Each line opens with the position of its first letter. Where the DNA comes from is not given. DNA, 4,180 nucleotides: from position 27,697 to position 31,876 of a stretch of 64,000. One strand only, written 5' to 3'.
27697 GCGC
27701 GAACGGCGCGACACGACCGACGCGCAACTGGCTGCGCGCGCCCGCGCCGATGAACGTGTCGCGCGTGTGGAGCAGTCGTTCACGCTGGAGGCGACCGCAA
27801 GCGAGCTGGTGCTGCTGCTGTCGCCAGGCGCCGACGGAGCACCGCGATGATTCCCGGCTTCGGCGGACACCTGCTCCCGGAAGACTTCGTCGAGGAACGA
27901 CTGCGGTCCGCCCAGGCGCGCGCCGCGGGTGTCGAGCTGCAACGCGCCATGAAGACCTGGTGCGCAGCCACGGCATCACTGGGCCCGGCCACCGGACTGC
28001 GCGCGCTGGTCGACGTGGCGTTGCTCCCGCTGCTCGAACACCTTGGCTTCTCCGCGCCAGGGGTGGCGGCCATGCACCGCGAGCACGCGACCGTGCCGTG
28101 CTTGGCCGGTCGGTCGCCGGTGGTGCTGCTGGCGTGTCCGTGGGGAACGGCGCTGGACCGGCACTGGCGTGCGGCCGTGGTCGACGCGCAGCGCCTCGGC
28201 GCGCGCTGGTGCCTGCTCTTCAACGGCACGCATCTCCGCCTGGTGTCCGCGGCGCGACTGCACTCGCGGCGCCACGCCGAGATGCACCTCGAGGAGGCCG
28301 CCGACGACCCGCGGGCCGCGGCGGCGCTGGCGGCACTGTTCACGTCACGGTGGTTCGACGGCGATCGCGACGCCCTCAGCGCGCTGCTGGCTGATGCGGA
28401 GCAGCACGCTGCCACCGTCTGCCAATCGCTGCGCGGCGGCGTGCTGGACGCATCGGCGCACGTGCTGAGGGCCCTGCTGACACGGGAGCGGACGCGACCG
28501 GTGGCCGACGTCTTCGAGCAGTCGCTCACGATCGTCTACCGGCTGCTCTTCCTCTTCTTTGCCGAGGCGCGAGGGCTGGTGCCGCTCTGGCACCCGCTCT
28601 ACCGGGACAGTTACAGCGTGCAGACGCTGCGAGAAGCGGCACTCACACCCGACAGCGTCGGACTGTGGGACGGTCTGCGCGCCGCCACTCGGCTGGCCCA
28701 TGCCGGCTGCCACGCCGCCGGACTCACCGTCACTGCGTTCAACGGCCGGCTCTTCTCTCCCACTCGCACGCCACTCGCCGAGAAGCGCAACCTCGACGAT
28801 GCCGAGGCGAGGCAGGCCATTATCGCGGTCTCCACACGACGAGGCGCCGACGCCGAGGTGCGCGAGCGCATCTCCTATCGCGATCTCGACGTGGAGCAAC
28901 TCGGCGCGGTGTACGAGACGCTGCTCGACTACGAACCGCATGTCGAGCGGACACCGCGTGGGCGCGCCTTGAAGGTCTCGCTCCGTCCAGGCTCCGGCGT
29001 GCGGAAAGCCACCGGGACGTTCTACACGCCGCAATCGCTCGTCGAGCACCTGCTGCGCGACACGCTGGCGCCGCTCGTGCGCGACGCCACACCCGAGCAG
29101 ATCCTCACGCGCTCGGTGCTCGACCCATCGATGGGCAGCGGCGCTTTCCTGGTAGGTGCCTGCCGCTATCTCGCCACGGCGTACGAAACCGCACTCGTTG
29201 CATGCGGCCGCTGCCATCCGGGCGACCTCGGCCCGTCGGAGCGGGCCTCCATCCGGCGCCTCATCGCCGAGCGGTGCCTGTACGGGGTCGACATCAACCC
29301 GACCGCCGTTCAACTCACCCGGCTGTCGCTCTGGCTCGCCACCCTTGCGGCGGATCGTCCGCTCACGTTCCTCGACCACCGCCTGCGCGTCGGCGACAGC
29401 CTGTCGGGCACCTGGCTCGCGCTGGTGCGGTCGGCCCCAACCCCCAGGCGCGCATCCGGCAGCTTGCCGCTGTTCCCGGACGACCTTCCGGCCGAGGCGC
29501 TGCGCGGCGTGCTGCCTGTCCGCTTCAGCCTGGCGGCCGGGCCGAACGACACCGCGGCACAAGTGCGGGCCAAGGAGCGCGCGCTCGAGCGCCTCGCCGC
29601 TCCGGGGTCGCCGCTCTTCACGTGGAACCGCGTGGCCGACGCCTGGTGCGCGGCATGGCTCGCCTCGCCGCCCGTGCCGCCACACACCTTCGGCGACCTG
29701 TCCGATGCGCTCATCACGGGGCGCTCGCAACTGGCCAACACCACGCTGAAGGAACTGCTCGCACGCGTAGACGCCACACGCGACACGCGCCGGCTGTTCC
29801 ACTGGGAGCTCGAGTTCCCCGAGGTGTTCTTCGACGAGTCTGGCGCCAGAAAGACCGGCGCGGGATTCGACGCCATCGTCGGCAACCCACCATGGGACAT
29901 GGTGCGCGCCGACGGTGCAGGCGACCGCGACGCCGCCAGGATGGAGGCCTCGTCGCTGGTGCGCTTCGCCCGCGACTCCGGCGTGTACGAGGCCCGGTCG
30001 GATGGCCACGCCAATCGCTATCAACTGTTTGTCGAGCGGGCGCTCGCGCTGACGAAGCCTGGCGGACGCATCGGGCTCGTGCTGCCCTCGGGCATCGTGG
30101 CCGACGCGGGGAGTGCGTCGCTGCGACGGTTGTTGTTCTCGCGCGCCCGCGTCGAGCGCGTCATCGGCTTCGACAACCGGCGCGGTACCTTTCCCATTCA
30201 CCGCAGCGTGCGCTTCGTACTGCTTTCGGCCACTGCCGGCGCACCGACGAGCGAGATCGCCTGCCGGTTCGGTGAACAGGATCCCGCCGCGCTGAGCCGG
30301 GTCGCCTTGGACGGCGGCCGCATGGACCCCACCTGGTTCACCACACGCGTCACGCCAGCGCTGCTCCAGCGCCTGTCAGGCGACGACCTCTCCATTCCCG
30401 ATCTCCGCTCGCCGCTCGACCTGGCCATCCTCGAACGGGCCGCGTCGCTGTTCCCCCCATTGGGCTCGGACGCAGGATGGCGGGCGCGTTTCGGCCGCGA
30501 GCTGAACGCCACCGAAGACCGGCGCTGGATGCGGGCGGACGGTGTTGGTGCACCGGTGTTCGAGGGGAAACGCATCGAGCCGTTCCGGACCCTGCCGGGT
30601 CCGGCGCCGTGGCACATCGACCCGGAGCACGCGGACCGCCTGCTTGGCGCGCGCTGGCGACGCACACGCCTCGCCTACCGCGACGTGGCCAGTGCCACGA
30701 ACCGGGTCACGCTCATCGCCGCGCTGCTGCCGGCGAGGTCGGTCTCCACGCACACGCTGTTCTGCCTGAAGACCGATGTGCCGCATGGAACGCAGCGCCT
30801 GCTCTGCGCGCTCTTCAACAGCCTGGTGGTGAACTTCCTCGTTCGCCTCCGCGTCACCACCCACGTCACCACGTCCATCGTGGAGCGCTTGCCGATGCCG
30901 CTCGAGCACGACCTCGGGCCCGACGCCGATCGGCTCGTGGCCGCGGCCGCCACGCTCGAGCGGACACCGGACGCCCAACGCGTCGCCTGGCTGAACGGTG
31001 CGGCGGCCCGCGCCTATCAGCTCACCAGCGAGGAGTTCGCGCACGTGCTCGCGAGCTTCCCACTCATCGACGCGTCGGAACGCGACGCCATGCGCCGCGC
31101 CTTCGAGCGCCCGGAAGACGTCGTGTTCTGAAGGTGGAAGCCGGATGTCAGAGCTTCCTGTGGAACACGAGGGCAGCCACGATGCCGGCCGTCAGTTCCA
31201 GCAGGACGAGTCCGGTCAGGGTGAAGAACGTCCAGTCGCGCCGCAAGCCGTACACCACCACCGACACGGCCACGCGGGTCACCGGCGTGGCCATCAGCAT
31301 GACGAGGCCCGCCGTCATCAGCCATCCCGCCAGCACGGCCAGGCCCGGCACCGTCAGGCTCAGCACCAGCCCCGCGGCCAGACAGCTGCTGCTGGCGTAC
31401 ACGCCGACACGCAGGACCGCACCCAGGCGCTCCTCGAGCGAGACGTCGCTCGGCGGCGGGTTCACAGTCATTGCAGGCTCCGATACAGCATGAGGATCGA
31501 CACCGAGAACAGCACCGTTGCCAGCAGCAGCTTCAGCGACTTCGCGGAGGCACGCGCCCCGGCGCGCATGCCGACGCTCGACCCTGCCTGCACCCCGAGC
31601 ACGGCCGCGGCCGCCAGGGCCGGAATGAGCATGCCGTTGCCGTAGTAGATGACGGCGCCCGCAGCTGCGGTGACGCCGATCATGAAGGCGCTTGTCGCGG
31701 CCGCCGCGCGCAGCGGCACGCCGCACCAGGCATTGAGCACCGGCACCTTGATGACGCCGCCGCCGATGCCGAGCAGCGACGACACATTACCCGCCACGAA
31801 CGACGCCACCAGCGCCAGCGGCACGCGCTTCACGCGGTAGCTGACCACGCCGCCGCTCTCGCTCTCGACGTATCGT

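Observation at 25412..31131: Two-gene SNF2 helicase plus PglX/Eco57I-like methyltransferase module with no recognisable nuclease or BREX/DISARM partners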

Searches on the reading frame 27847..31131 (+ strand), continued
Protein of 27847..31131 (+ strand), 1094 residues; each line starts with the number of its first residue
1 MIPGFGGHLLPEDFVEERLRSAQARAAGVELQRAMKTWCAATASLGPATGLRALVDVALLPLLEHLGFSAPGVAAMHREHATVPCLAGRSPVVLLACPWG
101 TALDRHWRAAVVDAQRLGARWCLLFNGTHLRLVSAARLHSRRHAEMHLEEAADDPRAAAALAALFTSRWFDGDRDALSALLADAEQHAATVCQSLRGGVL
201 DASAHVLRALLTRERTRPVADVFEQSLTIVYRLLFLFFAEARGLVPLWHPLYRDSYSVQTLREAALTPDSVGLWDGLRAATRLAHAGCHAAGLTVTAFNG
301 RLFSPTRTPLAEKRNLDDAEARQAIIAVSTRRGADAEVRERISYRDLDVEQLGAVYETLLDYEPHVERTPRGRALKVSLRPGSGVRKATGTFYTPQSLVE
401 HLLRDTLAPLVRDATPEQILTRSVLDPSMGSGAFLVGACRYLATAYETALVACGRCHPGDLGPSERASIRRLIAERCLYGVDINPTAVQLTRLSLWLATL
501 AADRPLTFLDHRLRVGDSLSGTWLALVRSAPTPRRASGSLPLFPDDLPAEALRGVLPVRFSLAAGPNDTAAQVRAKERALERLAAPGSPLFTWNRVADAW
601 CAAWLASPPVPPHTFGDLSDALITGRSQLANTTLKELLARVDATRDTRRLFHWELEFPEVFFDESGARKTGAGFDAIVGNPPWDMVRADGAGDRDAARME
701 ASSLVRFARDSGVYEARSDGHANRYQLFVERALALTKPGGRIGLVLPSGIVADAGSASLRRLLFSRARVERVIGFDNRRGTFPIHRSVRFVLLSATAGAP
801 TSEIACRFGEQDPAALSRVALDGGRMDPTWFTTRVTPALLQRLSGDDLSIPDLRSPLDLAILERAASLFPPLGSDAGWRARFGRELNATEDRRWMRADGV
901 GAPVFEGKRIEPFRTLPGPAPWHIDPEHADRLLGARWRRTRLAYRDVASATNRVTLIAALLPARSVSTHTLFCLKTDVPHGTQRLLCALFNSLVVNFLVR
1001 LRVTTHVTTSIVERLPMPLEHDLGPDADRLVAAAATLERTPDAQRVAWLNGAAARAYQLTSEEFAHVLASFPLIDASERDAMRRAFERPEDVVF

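Call 46: fold_search(model_id=the predicted structure, library=pdb)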
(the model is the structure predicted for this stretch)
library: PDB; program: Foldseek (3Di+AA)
matches with E <= 10: 440; with E <= 0.001: 83
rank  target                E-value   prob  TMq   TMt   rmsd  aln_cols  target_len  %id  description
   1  8zek_A                1.0e-16  1.00  0.40  0.38  13.2      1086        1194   14  Cryo-EM structure of the E. coli BrxX methyltransferase complexed with Ocr (released 2024-12-11)
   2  8q56_A                2.4e-16  1.00  0.39  0.36  14.7      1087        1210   14  PglX methyltransferase of Salmonella BREX phage defence system (aka BrxX) bound to inhibitor Ocr (released 2024-08-21)
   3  8c45_B                1.1e-15  1.00  0.40  0.37  13.8      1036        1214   13  PglX methyltransferase from the Salmonella BREX phage defence system (aka BrxX) (released 2024-07-10)
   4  9ewz_C                1.3e-15  1.00  0.42  0.38  13.3      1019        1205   13  Cryo-EM structure of the E. coli BrxX methyltransferase in complex with DNA (released 2025-03-05)
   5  8c45_A                1.8e-15  1.00  0.41  0.37  13.7      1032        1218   14  PglX methyltransferase from the Salmonella BREX phage defence system (aka BrxX) (released 2024-07-10)
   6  9ex7_A                2.1e-14  1.00  0.39  0.37  12.7      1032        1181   13  Cryo-EM structure of the E. coli BrxX methyltransferase in complex with Ocr (released 2025-03-05)
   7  7lni_A                4.7e-13  1.00  0.36  0.66   6.2       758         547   11  SeMet CamA Adenine Methyltransferase Complexed to Cognate Substrate DNA (released 2021-05-19)
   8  7rfl_A                9.5e-13  1.00  0.35  0.64   9.7       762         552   11  CamA Adenine Methyltransferase Complexed to Cognate Substrate DNA and Inhibitor SGC0946 (released 2021-09-15)
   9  8cxw_A                1.0e-12  1.00  0.34  0.64   8.2       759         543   11  CamA Adenine Methyltransferase Complexed to Cognate Substrate DNA and Inhibitor piclidenoson (Compound 4) (released 2023-01-11)
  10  8vpg_A                1.2e-12  1.00  0.34  0.65   7.4       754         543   11  CamA Adenine Methyltransferase Complexed to Cognate Substrate DNA and Containing Quinoline-based SGI-1027 Analog 455 (released 2024-09-25)
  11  7rfm_A                1.3e-12  1.00  0.34  0.64   8.0       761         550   11  CamA Adenine Methyltransferase Complexed to Cognate Substrate DNA and Inhibitor EPZ004777 (released 2021-09-15)
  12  7rfk_B                1.3e-12  1.00  0.34  0.60   9.9       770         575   12  CamA Adenine Methyltransferase Complexed to Cognate Substrate DNA and Inhibitor Sinefungin (released 2021-09-15)
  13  7rfm_B                1.4e-12  1.00  0.35  0.64   7.2       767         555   11  CamA Adenine Methyltransferase Complexed to Cognate Substrate DNA and Inhibitor EPZ004777 (released 2021-09-15)
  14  8cxs_A                1.4e-12  1.00  0.34  0.64   9.5       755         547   12  CamA Adenine Methyltransferase Complexed to Cognate Substrate DNA and Inhibitor MTA (released 2023-01-11)
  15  7rfn_A                1.7e-12  1.00  0.36  0.67   6.1       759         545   12  CamA Adenine Methyltransferase Complexed to Cognate Substrate DNA and Inhibitor SGC8158 (released 2021-09-15)
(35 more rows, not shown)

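Call 51: search_protein_families(library=padloc, proteins=[L064:1722-6902:+, L064:6899-9739:+, L064:9743-13759:+, L048:2943-6110:+, L056:9164-13207:+, L050:9638-13192:+], max_evalue=0.00001)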
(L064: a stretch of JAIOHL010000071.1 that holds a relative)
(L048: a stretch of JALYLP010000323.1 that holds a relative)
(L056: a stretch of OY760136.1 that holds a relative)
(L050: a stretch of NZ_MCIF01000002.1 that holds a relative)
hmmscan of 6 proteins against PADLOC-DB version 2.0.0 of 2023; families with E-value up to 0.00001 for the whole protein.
L064:1722-6902:+ (1726 aa): 27 families (the best 25 are shown)
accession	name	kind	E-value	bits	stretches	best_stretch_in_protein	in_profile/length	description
PDLC00037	DruE3|DruE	-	4.2e-106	354.3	3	8-277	11-306/2055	SNF2 family N-terminal domain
PDLC00013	DruE1|DruE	-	5e-98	327.6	4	956-1360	1038-1441/1776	SNF2 family N-terminal domain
PDLC00035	DruE3|DruE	-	2.8e-82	275.2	2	39-274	48-303/1460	SNF2 family N-terminal domain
PDLC00014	DruE2|DruE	-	7.3e-78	260.4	4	983-1415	1196-1593/1928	SNF2 family N-terminal domain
PDLC00015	DruE2|DruE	-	2.9e-77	258.7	4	983-1094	1167-1278/1887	SNF2 family N-terminal domain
PDLC00036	DruE3|DruE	-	4.6e-72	240.8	2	963-1330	1026-1381/2023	SNF2 family N-terminal domain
PDLC00051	DruE4|DruE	-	3e-70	235.2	4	981-1084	1108-1222/1829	SNF2 family N-terminal domain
PDLC02896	DpdJ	-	9.1e-28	94.5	1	187-276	329-418/1487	DpdJ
PDLC02503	BrxHI|BrxHII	-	1.7e-26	90.8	2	94-273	28-197/698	BrxHI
PDLC03960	SngC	-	6.2e-25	86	2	91-276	25-198/720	-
PDLC02501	BrxHI|BrxHII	-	2.8e-19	66.7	2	95-272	28-197/925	BrxHI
PDLC02569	DrmA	-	2.7e-15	53.2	1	984-1052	827-894/1095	DrmA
PDLC03928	PsyrT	-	4.4e-14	49.7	1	960-1039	265-344/689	-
PDLC02864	DpdF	-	8.5e-14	49.2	1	960-1039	258-338/610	DpdF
PDLC02570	DrmA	-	4.1e-12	43.3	0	960-1053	556-647/851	DrmA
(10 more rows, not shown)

L064:6899-9739:+ (946 aa): 38 families (the best 25 are shown)
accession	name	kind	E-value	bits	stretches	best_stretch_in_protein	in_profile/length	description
PDLC02853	DpdE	-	2.1e-259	861.4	1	2-943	4-973/985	DpdE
PDLC02621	DrmD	-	6.9e-85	284.1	1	84-620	114-673/1040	DrmD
PDLC02500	BrxHI|BrxHII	-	1.8e-66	223.4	1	93-617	88-612/933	BrxHI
PDLC02572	DrmA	-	9.2e-58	194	1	5-589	16-634/1043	DrmA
PDLC00659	HmaA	-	2.1e-57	192.8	2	74-458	83-464/1176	SNF2 helicase / DEAD-box helicase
PDLC02632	DrmD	-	1.7e-53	180.1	1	84-585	116-633/662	DrmD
PDLC02504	BrxHI|BrxHII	-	1.5e-52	176.7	1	70-741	84-736/971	BrxHII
PDLC02633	DrmD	-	2.1e-50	169.6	1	85-642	119-695/839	DrmD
PDLC02620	DrmD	-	2.8e-42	142.8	1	87-616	91-615/1060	DrmD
PDLC02623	DrmD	-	7.6e-42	141.1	2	455-623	504-669/1040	DrmD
PDLC02843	DpdE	-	2.7e-40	136.2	2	109-304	171-337/1091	DpdE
PDLC02619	DrmD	-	3.6e-39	132.6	2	84-356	21-286/872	DrmD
PDLC02840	DpdE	-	3.7e-38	129.5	2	98-292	162-329/1091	DpdE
PDLC02634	DrmD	-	1.8e-36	123.3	1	87-618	83-623/900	DrmD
PDLC02846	DpdE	-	6.5e-32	108.3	2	88-282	155-340/1034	DpdE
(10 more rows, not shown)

L064:9743-13759:+ (1338 aa): 41 families (the best 25 are shown)
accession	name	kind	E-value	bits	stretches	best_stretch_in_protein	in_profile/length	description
PDLC02643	DrmMI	-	1.9e-67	226.1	2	447-780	546-879/1347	DrmMI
PDLC03622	REase_MTase_IIG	-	1.9e-52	175.9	2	846-1185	957-1289/1524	Type IIG restriction enzyme-methyltransferase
PDLC02638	DrmMI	-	2.4e-45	153.1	2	447-781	545-883/935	DrmMI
PDLC03613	REase_MTase_IIG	-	2.2e-41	139.6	3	728-1143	718-1091/1250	Type IIG restriction enzyme-methyltransferase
PDLC03620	REase_MTase_IIG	-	8.4e-34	114.4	3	535-588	674-727/1378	Type IIG restriction enzyme-methyltransferase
PDLC03614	REase_MTase_IIG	-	3.6e-33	112.3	3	731-919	923-1097/1584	Type IIG restriction enzyme-methyltransferase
PDLC03611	REase_MTase_IIG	-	5e-27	91.8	2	451-592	512-659/1532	Type IIG restriction enzyme-methyltransferase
PDLC03618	REase_MTase_IIG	-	1.1e-25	87.2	2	534-587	660-713/1429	Type IIG restriction enzyme-methyltransferase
PDLC02645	DrmMI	-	1.7e-25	87.4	2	534-588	660-714/772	DrmMI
PDLC02644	DrmMI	-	3.7e-24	82.7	1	446-587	55-229/988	DrmMI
PDLC03604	REase_MTase_IIG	-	4.5e-24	82.6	1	381-596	295-513/1011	Type IIG restriction enzyme-methyltransferase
PDLC02639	DrmMI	-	5e-24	82.6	1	454-587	248-387/803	DrmMI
PDLC02646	DrmMI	-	7e-22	75.4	1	519-588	31-99/792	DrmMI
PDLC03629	REase_MTase_IIG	-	6.3e-16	55.4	1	489-587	433-536/1182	Type IIG restriction enzyme-methyltransferase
PDLC04134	mad2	-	1.6e-15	54.9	1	267-564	148-337/492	mads_2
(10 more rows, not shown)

L048:2943-6110:+ (1055 aa): 0 families

L056:9164-13207:+ (1347 aa): 25 families
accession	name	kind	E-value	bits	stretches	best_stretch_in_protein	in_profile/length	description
PDLC02643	DrmMI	-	3.6e-82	274.9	2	444-806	549-878/1347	DrmMI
PDLC03613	REase_MTase_IIG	-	1.5e-72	242.8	1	53-1314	58-1238/1250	Type IIG restriction enzyme-methyltransferase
PDLC02638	DrmMI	-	6.4e-61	204.6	2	447-808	551-883/935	DrmMI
PDLC03622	REase_MTase_IIG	-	3.9e-54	181.5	2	401-643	415-647/1524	Type IIG restriction enzyme-methyltransferase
PDLC03620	REase_MTase_IIG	-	9.5e-50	167.2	1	232-655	304-745/1378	Type IIG restriction enzyme-methyltransferase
PDLC02645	DrmMI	-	9.9e-44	147.7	2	446-643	545-716/772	DrmMI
PDLC03618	REase_MTase_IIG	-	1.5e-41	139.8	2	447-810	546-879/1429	Type IIG restriction enzyme-methyltransferase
PDLC02644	DrmMI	-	8.1e-33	111.4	1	445-806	60-391/988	DrmMI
PDLC03614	REase_MTase_IIG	-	4.1e-32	108.8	3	437-644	515-685/1584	Type IIG restriction enzyme-methyltransferase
PDLC03611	REase_MTase_IIG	-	4.9e-27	91.8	2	495-643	536-656/1532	Type IIG restriction enzyme-methyltransferase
PDLC02639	DrmMI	-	4.4e-26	89.4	1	577-643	324-390/803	DrmMI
PDLC03629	REase_MTase_IIG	-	8.4e-25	84.8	1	412-640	341-536/1182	Type IIG restriction enzyme-methyltransferase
PDLC03609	REase_MTase_IIG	-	3.4e-24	82.7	2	285-533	225-458/1066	Type IIG restriction enzyme-methyltransferase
PDLC03604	REase_MTase_IIG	-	1.1e-18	64.7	0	507-619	385-474/1011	Type IIG restriction enzyme-methyltransferase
PDLC02646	DrmMI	-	4.7e-18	62.7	1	586-640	44-98/792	DrmMI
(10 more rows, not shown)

L050:9638-13192:+ (1184 aa): 26 families (the best 25 are shown)
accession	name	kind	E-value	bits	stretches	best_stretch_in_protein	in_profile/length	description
PDLC03622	REase_MTase_IIG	-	4.6e-66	221.1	4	703-878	961-1123/1524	Type IIG restriction enzyme-methyltransferase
PDLC02643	DrmMI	-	3.9e-59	198.6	2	318-467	538-719/1347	DrmMI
PDLC03613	REase_MTase_IIG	-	2.2e-54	182.6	3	615-925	747-1040/1250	Type IIG restriction enzyme-methyltransferase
PDLC02638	DrmMI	-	5.9e-48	161.7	1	312-467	533-718/935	DrmMI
PDLC02644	DrmMI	-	4e-33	112.4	1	313-467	45-229/988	DrmMI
PDLC03611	REase_MTase_IIG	-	1e-32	110.7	2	323-467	504-654/1532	Type IIG restriction enzyme-methyltransferase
PDLC02639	DrmMI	-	1e-29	101.4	1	320-468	235-388/803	DrmMI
PDLC03620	REase_MTase_IIG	-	7.1e-29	98.1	2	414-467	673-726/1378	Type IIG restriction enzyme-methyltransferase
PDLC03618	REase_MTase_IIG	-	1.3e-28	96.9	1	362-467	587-713/1429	Type IIG restriction enzyme-methyltransferase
PDLC02645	DrmMI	-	3.8e-25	86.2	2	407-468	653-714/772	DrmMI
PDLC02646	DrmMI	-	3.2e-21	73.2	1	367-467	6-98/792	DrmMI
PDLC03604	REase_MTase_IIG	-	1.2e-17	61.3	1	316-467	338-504/1011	Type IIG restriction enzyme-methyltransferase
PDLC03629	REase_MTase_IIG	-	2.3e-17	60.1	1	365-476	432-544/1182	Type IIG restriction enzyme-methyltransferase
PDLC03348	MTase_II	-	1.2e-13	48.5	1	325-466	210-334/727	Type II methyltransferase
PDLC03609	REase_MTase_IIG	-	4.5e-13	45.9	1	366-468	434-535/1066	Type IIG restriction enzyme-methyltransferase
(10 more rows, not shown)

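Call 54: find_encoding_contigs(protein=P0005, flank=10000, max_places=2)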
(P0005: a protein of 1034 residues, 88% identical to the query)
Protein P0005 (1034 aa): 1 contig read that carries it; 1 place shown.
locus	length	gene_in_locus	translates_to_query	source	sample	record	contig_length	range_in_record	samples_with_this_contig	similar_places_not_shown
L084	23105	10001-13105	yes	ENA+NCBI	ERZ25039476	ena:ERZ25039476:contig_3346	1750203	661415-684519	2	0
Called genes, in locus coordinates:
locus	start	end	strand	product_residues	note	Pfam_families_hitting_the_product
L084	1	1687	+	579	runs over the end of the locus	PF02743:dCache_1, PF17201:Cache_3-Cache_2 (faint), PF00672:HAMP, PF00512:HisKA (faint), PF02518:HATPase_c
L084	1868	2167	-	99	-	PF00216:Bac_DNA_binding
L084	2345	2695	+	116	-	PF14489:QueF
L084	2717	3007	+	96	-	PF01713:Smr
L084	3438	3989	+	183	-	-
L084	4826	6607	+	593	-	-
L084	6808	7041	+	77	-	-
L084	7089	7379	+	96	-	-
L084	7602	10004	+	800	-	PF04851:ResIII (weak), PF00176:SNF2-rel_dom, PF00270:DEAD (faint), PF00271:Helicase_C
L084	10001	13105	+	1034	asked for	PF02384:N6_Mtase (weak), PF07669:Eco57I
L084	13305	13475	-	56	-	PF07843:DUF1634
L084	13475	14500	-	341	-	PF01925:TauE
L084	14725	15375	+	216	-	PF09365:DUF2461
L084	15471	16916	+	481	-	PF00171:Aldedh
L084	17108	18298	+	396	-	-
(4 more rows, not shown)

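Call 69: find_related_loci(query=A4, collection=viral_contigs, flank=5000)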
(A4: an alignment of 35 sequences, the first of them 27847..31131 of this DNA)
Query A4 (1094 aa) in viral_contigs; peptide patterns used: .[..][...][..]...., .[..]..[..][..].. (x = any residue, [..] = any of these).
72 stretches matched a pattern; 17 encode a relative of the query (tblastn E <= 1e-3); 17 distinct loci.
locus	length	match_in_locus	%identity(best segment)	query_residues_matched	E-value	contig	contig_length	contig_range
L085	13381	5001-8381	26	30-1003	1e-59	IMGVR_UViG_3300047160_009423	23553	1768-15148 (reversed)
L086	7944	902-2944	28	240-801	2e-51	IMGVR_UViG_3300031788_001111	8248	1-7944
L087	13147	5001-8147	27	208-1086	4e-68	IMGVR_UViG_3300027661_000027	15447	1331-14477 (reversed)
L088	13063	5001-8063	27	121-1022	1e-67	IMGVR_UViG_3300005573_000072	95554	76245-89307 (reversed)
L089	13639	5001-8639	29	172-1022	2e-38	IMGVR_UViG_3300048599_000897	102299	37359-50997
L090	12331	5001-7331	31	119-805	1e-61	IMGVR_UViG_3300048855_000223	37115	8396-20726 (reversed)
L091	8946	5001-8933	30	155-1021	6e-32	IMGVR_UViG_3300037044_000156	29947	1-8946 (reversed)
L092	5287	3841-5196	25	673-1075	1e-22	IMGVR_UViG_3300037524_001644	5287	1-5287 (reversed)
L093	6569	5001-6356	26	673-1075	5e-22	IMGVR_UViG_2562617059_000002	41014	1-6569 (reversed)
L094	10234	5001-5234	29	675-769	8e-7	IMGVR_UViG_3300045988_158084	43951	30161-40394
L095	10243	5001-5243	24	675-772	6e-6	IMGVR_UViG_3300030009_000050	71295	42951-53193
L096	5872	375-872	25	621-789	3e-5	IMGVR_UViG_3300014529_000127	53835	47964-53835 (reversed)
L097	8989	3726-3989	29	668-773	4e-5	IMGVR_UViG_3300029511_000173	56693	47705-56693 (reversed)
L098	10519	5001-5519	24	621-796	7e-5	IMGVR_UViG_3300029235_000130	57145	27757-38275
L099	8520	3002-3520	24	621-796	7e-5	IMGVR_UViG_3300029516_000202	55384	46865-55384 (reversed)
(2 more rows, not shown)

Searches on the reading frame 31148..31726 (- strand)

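Call 10: search_protein_families(library=pfam, proteins=[window:31148-31726:-], max_evalue=0.001)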
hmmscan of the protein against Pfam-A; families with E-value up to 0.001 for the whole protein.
window:31148-31726:- (192 aa): 1 family
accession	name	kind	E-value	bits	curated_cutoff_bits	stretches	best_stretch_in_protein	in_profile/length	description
PF07843.16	DUF1634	-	1.7e-09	38.1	27.5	1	136-182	55-101/102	Protein of unknown function (DUF1634)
